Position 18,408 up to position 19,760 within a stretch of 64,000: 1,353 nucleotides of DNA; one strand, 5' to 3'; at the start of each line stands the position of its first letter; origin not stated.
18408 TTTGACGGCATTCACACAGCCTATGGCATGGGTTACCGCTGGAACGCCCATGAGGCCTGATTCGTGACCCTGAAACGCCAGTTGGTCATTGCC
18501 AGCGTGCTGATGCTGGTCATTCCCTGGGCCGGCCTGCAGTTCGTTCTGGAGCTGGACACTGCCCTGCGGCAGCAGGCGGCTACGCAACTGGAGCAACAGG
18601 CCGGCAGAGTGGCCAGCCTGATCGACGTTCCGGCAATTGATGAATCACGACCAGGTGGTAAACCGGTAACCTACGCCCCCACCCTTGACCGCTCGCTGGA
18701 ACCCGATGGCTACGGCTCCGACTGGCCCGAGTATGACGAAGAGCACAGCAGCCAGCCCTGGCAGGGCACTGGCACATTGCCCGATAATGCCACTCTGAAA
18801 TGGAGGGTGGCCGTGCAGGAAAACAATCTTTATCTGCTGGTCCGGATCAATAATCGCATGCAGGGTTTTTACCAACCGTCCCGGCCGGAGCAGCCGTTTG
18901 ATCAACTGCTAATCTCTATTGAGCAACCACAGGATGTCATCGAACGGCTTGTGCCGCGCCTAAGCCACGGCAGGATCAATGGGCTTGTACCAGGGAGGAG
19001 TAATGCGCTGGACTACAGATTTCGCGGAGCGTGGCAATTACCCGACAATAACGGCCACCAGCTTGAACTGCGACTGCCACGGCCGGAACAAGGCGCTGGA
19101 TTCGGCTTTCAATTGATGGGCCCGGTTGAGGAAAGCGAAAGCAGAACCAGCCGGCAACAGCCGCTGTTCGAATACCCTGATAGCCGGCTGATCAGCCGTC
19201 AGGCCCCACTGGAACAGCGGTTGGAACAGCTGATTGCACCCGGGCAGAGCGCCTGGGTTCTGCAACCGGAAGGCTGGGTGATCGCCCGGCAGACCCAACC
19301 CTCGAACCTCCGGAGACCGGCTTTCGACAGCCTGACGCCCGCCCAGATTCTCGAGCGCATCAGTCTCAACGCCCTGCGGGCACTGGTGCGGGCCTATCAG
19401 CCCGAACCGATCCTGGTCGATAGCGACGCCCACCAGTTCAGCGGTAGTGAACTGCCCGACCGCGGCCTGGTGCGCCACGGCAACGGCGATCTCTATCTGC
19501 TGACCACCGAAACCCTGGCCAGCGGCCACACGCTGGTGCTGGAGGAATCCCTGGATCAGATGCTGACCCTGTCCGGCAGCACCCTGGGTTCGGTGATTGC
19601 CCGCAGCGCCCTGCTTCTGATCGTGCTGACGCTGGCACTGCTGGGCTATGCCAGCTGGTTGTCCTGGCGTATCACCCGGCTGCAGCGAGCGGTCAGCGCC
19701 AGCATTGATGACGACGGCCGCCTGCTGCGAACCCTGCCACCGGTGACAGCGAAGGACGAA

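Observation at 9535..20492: Possible extended envelope sorting/proteolysis module around a Gram-negative sortase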

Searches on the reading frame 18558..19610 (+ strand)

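Call 77: search_protein_families(library=pfam, proteins=[window:18558-19610:+], max_evalue=10)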
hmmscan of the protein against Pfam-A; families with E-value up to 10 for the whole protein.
window:18558-19610:+ (351 aa): 2 families
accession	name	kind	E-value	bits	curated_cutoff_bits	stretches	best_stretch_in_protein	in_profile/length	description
PF18092.7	DraK_HK_N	-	0.18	12.7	26.4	0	192-239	7-54/86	DraK Histidine Kinase N-terminal domain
PF12841.12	YvrJ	-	0.22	11.5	29.5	1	91-101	13-23/36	YvrJ protein family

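Call 85: search_protein_families(library=ncbifam, proteins=[window:18558-19610:+], max_evalue=0.01)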
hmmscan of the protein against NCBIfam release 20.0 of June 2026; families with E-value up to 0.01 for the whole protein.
window:18558-19610:+ (351 aa): 1 family
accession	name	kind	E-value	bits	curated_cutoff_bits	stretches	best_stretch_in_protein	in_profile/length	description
TIGR03785.1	marine_sort_HK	equivalog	7.4e-22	77.4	612.2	1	2-198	29-236/703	proteobacterial dedicated sortase system histidine kinase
